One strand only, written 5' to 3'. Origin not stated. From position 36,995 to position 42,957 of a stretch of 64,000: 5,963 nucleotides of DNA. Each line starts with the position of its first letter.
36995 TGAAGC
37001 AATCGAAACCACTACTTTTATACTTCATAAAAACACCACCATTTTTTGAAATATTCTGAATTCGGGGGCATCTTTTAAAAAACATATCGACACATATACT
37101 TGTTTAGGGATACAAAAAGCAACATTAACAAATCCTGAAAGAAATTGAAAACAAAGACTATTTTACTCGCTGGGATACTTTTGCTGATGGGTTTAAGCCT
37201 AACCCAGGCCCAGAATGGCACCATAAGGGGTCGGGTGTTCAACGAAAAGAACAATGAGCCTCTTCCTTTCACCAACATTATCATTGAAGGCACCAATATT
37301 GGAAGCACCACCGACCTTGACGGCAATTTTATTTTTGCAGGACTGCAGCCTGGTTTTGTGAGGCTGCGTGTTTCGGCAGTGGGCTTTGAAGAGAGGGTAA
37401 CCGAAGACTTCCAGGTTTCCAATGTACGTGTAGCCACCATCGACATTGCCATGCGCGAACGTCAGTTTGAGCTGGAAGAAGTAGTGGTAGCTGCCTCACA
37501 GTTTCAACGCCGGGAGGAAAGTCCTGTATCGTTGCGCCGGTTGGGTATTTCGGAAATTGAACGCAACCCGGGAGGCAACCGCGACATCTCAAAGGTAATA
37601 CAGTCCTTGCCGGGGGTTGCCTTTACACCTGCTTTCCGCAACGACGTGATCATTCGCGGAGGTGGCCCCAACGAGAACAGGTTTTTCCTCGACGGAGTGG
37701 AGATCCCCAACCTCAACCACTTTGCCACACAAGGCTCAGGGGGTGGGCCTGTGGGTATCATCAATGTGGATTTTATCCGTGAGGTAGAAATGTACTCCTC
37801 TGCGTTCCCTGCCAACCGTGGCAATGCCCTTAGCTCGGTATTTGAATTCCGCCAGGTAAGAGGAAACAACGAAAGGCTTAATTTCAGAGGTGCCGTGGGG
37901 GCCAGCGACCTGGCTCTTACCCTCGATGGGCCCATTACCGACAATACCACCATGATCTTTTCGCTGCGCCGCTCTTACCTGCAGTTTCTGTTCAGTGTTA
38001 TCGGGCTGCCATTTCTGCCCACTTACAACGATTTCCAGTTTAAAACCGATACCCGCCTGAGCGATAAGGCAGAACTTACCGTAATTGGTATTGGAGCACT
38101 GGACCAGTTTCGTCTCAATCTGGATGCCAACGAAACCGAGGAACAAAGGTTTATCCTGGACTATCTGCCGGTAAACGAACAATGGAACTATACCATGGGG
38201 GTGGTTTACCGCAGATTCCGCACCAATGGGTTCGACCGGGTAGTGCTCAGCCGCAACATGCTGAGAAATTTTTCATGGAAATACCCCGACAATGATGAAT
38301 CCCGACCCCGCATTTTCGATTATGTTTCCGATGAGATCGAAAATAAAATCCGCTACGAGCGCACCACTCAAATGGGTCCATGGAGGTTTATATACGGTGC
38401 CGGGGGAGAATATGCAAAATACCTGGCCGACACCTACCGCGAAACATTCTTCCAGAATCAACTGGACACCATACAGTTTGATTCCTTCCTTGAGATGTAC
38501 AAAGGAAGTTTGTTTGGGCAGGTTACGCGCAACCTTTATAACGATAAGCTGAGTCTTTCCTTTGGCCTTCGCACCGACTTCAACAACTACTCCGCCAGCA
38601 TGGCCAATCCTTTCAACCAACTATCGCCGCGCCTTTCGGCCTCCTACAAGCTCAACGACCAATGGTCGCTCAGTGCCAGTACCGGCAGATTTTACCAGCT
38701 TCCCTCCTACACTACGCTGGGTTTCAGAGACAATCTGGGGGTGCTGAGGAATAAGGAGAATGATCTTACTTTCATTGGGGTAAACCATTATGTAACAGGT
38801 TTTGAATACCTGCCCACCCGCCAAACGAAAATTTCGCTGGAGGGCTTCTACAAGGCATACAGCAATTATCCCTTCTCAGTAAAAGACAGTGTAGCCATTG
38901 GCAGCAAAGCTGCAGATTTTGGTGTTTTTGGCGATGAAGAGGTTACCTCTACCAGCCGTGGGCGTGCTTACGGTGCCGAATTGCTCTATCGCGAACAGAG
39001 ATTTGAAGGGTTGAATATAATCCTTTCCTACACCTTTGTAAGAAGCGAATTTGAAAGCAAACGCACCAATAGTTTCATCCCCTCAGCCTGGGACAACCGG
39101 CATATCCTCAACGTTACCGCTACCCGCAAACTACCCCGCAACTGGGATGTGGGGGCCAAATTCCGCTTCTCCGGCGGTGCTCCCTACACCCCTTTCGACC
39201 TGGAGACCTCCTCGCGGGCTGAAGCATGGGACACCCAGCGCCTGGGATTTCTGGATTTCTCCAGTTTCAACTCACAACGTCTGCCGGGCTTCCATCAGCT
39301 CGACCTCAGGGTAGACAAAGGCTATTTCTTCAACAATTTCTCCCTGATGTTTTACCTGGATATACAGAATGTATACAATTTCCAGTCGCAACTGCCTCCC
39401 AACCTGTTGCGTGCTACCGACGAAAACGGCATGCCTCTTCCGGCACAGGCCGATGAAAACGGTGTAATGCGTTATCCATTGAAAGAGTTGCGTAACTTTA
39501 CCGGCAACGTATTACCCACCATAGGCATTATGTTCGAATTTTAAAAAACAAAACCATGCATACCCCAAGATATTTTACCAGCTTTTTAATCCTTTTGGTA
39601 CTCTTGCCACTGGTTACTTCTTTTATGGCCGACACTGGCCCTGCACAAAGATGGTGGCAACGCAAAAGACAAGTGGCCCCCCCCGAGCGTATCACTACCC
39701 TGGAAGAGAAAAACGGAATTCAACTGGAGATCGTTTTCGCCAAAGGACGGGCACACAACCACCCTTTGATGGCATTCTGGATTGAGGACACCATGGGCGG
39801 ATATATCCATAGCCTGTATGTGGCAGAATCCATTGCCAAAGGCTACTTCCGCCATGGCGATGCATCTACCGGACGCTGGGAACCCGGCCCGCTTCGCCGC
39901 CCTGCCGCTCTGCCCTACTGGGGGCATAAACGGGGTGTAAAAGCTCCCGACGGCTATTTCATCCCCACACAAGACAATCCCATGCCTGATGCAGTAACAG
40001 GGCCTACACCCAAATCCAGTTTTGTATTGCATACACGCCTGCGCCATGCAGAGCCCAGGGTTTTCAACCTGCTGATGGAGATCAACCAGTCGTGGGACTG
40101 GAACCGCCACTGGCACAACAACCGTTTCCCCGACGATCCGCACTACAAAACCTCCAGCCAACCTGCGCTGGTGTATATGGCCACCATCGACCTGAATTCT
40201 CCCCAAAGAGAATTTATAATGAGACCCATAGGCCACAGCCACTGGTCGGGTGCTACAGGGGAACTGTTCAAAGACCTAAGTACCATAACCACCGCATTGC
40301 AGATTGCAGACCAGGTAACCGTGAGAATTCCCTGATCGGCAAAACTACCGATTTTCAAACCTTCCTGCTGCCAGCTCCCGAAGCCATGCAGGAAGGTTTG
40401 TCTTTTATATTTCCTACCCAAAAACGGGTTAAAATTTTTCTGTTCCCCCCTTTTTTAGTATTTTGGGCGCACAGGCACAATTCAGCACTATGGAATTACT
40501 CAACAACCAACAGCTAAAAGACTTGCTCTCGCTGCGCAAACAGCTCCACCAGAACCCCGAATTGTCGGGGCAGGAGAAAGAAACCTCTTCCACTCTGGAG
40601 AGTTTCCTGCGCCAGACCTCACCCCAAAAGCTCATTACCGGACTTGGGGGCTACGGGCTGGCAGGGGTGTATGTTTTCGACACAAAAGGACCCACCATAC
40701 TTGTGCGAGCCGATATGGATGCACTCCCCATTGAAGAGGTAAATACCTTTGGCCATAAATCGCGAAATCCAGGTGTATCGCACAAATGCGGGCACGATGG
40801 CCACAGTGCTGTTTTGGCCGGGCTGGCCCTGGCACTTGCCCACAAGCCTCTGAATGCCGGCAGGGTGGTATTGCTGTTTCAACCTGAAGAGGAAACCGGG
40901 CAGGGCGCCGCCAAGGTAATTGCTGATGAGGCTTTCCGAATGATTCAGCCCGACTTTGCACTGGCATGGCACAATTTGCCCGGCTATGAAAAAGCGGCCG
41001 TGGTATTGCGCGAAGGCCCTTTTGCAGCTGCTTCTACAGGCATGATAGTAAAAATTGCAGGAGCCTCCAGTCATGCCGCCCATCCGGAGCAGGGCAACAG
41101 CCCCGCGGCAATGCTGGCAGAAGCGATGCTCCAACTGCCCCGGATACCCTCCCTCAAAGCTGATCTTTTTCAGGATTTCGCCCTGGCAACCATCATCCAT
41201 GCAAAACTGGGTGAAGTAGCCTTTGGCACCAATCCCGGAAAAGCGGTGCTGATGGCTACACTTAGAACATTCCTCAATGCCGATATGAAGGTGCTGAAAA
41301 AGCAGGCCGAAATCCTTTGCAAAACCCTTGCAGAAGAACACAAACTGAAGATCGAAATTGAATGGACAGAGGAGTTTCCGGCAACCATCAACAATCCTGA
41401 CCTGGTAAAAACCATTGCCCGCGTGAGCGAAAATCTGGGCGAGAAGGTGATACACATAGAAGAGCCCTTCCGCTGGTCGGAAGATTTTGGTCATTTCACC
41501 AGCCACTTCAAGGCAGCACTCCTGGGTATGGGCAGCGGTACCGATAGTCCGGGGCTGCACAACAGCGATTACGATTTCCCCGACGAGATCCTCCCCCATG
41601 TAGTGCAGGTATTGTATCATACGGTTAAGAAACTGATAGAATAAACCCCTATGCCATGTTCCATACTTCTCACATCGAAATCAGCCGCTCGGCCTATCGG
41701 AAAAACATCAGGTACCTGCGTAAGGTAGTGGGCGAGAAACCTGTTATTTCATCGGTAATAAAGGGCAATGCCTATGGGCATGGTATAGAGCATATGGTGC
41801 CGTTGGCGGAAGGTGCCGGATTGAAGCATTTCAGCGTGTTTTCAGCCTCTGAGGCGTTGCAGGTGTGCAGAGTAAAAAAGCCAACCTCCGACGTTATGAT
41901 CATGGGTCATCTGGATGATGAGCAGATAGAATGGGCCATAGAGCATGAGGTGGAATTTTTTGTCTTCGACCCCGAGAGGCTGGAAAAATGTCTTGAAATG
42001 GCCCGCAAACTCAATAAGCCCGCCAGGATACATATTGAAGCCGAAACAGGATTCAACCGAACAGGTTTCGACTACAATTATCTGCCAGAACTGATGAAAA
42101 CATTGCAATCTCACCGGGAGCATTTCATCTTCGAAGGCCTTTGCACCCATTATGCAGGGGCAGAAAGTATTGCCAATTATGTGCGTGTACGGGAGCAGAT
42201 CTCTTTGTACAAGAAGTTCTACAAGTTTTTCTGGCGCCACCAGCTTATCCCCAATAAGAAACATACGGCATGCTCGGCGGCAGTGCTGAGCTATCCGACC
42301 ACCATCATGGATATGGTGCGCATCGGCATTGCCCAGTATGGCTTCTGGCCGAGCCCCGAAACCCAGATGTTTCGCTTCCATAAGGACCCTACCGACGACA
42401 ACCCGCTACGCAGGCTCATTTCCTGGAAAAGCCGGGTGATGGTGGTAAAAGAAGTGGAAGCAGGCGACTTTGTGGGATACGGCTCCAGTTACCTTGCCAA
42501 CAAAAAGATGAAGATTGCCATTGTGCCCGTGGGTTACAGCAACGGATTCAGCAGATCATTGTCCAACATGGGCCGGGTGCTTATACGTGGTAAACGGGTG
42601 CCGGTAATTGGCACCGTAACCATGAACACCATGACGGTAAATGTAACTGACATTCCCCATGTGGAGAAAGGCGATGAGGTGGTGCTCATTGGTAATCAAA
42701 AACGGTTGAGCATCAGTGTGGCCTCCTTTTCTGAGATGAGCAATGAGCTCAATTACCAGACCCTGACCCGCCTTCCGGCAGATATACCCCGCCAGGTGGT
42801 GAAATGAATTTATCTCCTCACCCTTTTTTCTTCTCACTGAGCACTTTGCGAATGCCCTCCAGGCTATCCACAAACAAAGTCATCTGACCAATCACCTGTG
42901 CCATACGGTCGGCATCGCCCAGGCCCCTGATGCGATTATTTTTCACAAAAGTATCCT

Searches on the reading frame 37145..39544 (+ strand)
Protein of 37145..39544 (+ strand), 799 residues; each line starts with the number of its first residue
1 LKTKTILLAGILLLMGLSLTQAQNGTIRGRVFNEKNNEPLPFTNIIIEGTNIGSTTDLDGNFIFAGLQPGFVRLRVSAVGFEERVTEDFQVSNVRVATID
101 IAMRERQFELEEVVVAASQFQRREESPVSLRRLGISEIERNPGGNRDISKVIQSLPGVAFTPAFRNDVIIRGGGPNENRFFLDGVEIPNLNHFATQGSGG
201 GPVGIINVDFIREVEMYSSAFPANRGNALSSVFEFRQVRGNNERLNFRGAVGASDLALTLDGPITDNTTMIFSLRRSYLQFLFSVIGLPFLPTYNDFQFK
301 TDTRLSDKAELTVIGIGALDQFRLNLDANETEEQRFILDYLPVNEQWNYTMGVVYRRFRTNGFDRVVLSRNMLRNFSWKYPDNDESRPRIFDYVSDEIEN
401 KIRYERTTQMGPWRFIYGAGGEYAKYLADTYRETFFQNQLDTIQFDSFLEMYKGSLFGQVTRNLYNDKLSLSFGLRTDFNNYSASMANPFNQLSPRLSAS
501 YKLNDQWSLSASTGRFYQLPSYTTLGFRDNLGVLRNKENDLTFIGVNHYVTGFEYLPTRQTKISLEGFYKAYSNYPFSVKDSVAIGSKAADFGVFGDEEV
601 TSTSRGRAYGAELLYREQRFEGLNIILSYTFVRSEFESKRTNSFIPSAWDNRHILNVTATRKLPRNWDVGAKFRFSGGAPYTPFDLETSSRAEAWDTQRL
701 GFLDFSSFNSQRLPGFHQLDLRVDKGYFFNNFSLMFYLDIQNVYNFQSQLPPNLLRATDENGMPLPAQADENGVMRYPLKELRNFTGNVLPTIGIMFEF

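Call 5: search_protein_families(library=pfam, proteins=[window:37145-39544:+], max_evalue=0.01)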
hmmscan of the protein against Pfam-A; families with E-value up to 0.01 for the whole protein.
window:37145-39544:+ (799 aa): 5 families
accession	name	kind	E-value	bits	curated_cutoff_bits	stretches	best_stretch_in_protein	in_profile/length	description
PF13715.12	CarbopepD_reg_2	-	5.8e-19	68.4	32.2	1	27-115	1-88/88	CarboxypepD_reg-like domain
PF00593.30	TonB_dep_Rec_b-barrel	-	6.3e-19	69.6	27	1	312-743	42-436/436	TonB dependent receptor-like, beta-barrel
PF13620.12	CarboxypepD_reg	-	5.7e-15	55.9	32.3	1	26-103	1-81/82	Carboxypeptidase regulatory-like domain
PF07715.20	Plug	-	4.4e-09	37.2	23.9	1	124-226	3-100/107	TonB-dependent Receptor Plug Domain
PF23591.1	CILP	-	0.00015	22.1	27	1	23-77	3-55/90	Cartilage intermediate layer protein 1-like domain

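Call 6: search_protein_families(library=ncbifam, proteins=[window:37145-39544:+], max_evalue=0.01)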
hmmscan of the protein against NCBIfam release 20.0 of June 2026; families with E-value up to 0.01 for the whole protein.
window:37145-39544:+ (799 aa): 8 families
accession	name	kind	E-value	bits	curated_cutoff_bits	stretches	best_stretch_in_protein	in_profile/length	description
TIGR04056.1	OMP_RagA_SusC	subfamily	9.6e-15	54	368.25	1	26-160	2-127/981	SusC/RagA family TonB-linked outer membrane protein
TIGR01786.1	TonB-hemlactrns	subfamily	3.5e-07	29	323.75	1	423-525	359-470/719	TonB-dependent hemoglobin/transferrin/lactoferrin family receptor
TIGR01783.1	TonB-siderophor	subfamily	5e-07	28.7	223.5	1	461-641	369-535/649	TonB-dependent siderophore receptor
TIGR01785.1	TonB-hemin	subfamily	1e-06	27.5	316.85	1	416-523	326-444/677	TonB-dependent heme/hemoglobin receptor family protein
NF010010.0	PRK13483.1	equivalog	2.4e-05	22.5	927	1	97-184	20-107/660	ligand-gated channel protein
NF010048.1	PRK13524.1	subfamily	9.5e-05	21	493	0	96-187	26-120/744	FepA family TonB-dependent siderophore receptor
NF010038.0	PRK13513.1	equivalog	0.0001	21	942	0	101-184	26-109/659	ligand-gated channel protein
NF052345.1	S_layer_anammox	exception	0.002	15.5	1400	1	23-104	1311-1392/1596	Kustd1514 family S-layer glycoprotein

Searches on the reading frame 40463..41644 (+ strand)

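Call 5: search_protein_families(library=pfam, proteins=[window:40463-41644:+], max_evalue=0.01)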
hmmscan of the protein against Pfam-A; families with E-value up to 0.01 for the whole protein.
window:40463-41644:+ (393 aa): 2 families
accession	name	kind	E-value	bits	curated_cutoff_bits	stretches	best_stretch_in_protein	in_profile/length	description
PF01546.33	Peptidase_M20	-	2.3e-33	116.3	24.6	1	80-389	1-205/206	Peptidase family M20/M25/M40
PF07687.19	M20_dimer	-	0.00034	21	21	1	192-292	7-105/107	Peptidase dimerisation domain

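Call 6: search_protein_families(library=ncbifam, proteins=[window:40463-41644:+], max_evalue=0.01)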
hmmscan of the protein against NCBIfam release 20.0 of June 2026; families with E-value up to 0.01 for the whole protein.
window:40463-41644:+ (393 aa): 12 families
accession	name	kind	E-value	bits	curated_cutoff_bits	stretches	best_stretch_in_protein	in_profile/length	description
TIGR01891.1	amidohydrolases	subfamily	1.8e-62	211.6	153.75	1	22-377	2-363/366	amidohydrolase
NF038260.1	ectoine_DoeB_2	equivalog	6.6e-54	183.2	550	1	16-386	3-374/378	N(2)-acetyl-L-2,4-diaminobutanoate deacetylase DoeB2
NF040868.1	carboxypep_CpsA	equivalog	2.3e-50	171.4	500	1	19-357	13-351/391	carboxypeptidase CpsA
NF004788.0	PRK06133.1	subfamily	6.1e-08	32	349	1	112-369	146-391/417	glutamate carboxypeptidase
NF006769.0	PRK09290.1-3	subfamily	1.1e-06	27.6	452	1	196-328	222-352/417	allantoate amidohydrolase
TIGR01246.1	dapE_proteo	equivalog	0.00028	20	361.8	1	126-322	113-305/370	succinyl-diaminopimelate desuccinylase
NF009557.0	PRK13009.1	equivalog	0.00051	19.3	284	1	124-315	115-302/377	succinyl-diaminopimelate desuccinylase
NF005602.0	PRK07338.1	equivalog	0.0007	18.3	357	1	133-329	156-341/409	hydrolase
NF058540.1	Ncarbamyl_ErtE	equivalog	0.00084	18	520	1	195-332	221-359/418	N-carbamyl-l-glutamate amidohydrolase ErtE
NF009555.0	PRK13004.1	equivalog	0.00097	18.1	321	1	8-263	4-250/399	YgeY family selenium metabolism-linked hydrolase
NF006365.0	PRK08588.1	subfamily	0.0019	17.6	289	1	191-332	178-323/383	succinyl-diaminopimelate desuccinylase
NF006771.0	PRK09290.1-5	subfamily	0.0067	15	399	1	192-329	216-351/413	allantoate amidohydrolase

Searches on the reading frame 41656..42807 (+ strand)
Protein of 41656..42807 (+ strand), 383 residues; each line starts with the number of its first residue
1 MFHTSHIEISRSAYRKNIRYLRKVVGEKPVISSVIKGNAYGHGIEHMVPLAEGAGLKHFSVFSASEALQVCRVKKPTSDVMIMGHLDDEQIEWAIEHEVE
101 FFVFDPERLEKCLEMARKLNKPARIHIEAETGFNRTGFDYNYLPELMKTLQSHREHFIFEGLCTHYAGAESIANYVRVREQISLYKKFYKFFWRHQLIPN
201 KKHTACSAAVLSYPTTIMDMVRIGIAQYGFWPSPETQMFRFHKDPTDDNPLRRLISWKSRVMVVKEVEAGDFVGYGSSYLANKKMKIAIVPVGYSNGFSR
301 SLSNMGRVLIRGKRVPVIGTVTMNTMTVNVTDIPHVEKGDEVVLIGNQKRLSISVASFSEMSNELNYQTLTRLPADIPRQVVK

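Call 5: search_protein_families(library=pfam, proteins=[window:41656-42807:+], max_evalue=0.01)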
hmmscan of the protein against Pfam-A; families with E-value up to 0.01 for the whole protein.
window:41656-42807:+ (383 aa): 2 families
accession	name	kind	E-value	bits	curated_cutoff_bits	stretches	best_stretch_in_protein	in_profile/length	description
PF01168.26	Ala_racemase_N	-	2.7e-42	145.4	24.1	1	9-230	1-218/220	Alanine racemase, N-terminal domain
PF00842.27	Ala_racemase_C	-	1.1e-39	135.3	25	1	255-380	2-126/127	Alanine racemase, C-terminal domain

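Call 6: search_protein_families(library=ncbifam, proteins=[window:41656-42807:+], max_evalue=0.01)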
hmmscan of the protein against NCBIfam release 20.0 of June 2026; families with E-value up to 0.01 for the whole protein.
window:41656-42807:+ (383 aa): 10 families
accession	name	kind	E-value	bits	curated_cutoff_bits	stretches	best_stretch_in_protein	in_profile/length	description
TIGR00492.1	alr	equivalog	1.1e-79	268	168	1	5-382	3-368/369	alanine racemase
NF033131.1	vanT-G-Cterm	exception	1.3e-69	234.8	460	1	5-377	3-364/368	serine racemase VanT catalytic subunit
NF008897.0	PRK11930.1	equivalog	9.7e-64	215.7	804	1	3-375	458-813/822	bifunctional UDP-N-acetylmuramoyl-tripeptide:D-alanyl-D-alanine ligase/alanine racemase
NF009879.0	PRK13340.1-4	subfamily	8.9e-47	159.8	434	1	5-365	42-388/406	alanine racemase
NF000791.0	PRK00053.2-2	equivalog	5.9e-41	140.8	218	1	5-382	2-340/340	alanine racemase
NF002970.2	PRK03646.1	exception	4e-39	134.7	600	1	7-373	7-347/356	catabolic alanine racemase DadX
NF033132.1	vanT-CELN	equivalog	1.8e-37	129.1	900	1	6-352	341-675/697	membrane-bound serine racemase VanT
NF000792.0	PRK00053.2-3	equivalog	1.8e-29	103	384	1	6-350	5-331/360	alanine racemase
NF033133.1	vanT-L-cat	exception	3.7e-24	85.6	750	1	15-352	18-343/366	serine racemase VanT-L catalytic subunit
TIGR03099.1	dCO2ase_PEP1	hypoth_equivalog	0.0051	15.9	478.45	0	10-133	31-150/398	pyridoxal-dependent decarboxylase, exosortase A system-associated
